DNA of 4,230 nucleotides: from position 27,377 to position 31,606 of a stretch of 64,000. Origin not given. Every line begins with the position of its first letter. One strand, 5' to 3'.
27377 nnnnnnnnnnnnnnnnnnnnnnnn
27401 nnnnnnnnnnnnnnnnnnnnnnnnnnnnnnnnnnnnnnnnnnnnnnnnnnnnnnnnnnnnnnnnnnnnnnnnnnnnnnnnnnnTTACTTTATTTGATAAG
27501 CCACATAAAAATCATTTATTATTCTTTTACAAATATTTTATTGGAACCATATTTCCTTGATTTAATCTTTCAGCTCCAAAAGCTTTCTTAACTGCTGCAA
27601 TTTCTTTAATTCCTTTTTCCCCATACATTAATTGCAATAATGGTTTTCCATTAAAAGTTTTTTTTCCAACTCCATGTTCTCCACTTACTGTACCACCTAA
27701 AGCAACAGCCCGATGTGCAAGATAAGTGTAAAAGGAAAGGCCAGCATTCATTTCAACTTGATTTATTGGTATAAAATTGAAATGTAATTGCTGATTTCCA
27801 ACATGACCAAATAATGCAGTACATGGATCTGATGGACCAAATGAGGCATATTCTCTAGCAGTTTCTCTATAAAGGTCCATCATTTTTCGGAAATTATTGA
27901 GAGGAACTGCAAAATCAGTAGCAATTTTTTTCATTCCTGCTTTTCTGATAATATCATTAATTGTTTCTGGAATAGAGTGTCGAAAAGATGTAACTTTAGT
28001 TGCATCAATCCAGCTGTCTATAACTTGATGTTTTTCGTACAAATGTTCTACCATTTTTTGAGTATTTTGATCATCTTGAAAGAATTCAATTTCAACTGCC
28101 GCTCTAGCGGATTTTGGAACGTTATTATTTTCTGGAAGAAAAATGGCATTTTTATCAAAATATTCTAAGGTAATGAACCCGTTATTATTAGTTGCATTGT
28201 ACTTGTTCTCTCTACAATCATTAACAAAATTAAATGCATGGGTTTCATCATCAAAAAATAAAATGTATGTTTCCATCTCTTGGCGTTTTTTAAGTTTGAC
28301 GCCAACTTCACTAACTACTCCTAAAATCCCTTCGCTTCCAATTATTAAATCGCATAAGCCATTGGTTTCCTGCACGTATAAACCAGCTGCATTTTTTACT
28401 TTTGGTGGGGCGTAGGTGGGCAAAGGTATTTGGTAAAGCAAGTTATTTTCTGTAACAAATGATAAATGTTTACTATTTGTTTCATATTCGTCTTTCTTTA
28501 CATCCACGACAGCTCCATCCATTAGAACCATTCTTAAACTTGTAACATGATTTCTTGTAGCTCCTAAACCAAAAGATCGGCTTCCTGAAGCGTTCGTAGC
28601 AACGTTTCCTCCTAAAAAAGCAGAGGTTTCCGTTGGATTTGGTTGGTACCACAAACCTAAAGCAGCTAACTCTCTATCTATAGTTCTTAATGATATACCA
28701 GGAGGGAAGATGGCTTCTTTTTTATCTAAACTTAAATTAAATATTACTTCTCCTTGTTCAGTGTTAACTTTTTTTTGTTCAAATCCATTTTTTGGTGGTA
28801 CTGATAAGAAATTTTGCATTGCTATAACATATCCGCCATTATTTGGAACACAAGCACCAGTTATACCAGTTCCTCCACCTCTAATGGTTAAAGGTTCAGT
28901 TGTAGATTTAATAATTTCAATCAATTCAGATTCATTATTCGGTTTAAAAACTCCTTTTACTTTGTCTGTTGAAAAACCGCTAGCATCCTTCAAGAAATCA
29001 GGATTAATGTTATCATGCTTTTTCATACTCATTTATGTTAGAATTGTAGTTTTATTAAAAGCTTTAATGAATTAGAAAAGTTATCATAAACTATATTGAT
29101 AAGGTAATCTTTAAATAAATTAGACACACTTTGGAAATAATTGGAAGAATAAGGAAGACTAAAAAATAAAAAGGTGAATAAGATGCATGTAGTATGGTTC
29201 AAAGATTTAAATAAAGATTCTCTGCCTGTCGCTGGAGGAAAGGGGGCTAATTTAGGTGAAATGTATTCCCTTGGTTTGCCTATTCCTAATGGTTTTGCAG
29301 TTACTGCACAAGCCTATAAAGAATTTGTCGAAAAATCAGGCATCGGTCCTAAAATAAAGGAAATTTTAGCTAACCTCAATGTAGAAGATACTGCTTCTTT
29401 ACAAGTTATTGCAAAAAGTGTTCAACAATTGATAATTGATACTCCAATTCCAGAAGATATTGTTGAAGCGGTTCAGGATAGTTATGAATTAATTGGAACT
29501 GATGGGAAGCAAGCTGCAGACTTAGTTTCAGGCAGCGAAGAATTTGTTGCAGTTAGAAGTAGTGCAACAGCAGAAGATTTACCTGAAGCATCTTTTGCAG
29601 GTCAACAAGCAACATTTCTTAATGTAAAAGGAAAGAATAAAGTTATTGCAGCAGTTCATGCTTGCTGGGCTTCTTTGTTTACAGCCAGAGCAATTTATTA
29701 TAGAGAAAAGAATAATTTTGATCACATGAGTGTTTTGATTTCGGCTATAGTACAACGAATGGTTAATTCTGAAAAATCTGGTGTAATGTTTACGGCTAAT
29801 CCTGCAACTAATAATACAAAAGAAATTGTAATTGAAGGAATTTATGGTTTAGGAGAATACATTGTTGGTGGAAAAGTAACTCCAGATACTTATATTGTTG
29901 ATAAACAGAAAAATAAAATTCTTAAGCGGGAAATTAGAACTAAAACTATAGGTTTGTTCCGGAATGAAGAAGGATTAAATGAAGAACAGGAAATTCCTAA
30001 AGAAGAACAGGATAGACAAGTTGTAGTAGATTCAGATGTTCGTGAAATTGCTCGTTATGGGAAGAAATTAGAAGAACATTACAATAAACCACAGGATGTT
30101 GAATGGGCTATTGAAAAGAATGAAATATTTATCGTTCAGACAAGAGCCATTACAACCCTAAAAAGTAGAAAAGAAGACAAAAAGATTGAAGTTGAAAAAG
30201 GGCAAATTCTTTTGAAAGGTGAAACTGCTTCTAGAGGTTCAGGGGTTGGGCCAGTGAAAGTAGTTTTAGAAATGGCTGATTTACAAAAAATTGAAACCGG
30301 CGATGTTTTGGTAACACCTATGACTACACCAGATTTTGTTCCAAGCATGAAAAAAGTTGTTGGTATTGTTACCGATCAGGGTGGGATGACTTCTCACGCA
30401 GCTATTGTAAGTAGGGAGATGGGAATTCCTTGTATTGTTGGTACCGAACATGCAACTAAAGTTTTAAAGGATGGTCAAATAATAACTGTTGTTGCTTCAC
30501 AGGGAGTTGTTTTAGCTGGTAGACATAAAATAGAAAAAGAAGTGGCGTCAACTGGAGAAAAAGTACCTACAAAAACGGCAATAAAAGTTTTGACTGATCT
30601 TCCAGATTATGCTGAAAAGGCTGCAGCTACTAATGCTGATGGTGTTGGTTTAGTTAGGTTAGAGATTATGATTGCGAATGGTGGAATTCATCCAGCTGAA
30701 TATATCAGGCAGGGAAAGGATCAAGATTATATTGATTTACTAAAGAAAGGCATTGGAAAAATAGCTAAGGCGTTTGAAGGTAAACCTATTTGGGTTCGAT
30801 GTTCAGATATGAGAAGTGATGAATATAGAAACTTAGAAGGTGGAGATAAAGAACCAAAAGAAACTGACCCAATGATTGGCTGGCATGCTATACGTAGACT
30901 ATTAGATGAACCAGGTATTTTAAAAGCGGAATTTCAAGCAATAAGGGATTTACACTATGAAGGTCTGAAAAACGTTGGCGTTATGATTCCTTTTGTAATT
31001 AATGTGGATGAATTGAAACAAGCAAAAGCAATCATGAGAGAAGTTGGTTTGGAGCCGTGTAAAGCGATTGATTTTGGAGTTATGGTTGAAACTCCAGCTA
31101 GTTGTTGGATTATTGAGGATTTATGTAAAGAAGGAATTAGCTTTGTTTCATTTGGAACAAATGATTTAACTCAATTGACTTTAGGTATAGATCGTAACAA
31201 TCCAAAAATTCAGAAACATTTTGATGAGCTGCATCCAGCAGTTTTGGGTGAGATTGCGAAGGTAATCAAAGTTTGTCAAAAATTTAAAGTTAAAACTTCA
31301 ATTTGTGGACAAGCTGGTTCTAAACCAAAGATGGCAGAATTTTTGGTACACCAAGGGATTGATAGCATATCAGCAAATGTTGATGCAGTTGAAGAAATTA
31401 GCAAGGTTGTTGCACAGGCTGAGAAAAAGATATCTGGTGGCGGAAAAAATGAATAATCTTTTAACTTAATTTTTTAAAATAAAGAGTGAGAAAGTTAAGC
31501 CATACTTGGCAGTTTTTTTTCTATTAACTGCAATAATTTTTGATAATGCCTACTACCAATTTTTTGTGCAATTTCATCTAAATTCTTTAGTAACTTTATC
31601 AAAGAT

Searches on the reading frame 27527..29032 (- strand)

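Call 27: search_protein_families(library=pfam, proteins=[window:27527-29032:-], max_evalue=0.001)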
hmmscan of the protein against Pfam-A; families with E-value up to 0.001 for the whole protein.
window:27527-29032:- (501 aa): 2 families
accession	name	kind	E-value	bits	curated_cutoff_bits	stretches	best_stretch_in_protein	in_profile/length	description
PF02913.24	FAD-oxidase_C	-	3e-22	80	21.2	1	251-485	3-237/248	FAD linked oxidases, C-terminal domain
PF01565.28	FAD_binding_4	-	7.3e-21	74.8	26.4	1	26-178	2-138/139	FAD binding domain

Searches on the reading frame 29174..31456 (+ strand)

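Call 27: search_protein_families(library=pfam, proteins=[window:29174-31456:+], max_evalue=0.001)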
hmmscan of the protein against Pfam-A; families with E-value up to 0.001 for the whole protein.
window:29174-31456:+ (760 aa): 3 families
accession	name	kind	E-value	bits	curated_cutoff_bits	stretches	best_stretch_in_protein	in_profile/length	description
PF01326.24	PPDK_N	-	3.6e-113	378.6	27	1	19-340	3-323/328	Pyruvate phosphate dikinase, AMP/ATP-binding domain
PF02896.24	PEP-utilizers_C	-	1.2e-73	248.2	22.8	1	466-750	16-292/293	PEP-utilising enzyme, PEP-binding domain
PF00391.29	PEP-utilizers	-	4.6e-28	97.1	23.1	1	374-444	2-72/72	PEP-utilising enzyme, mobile domain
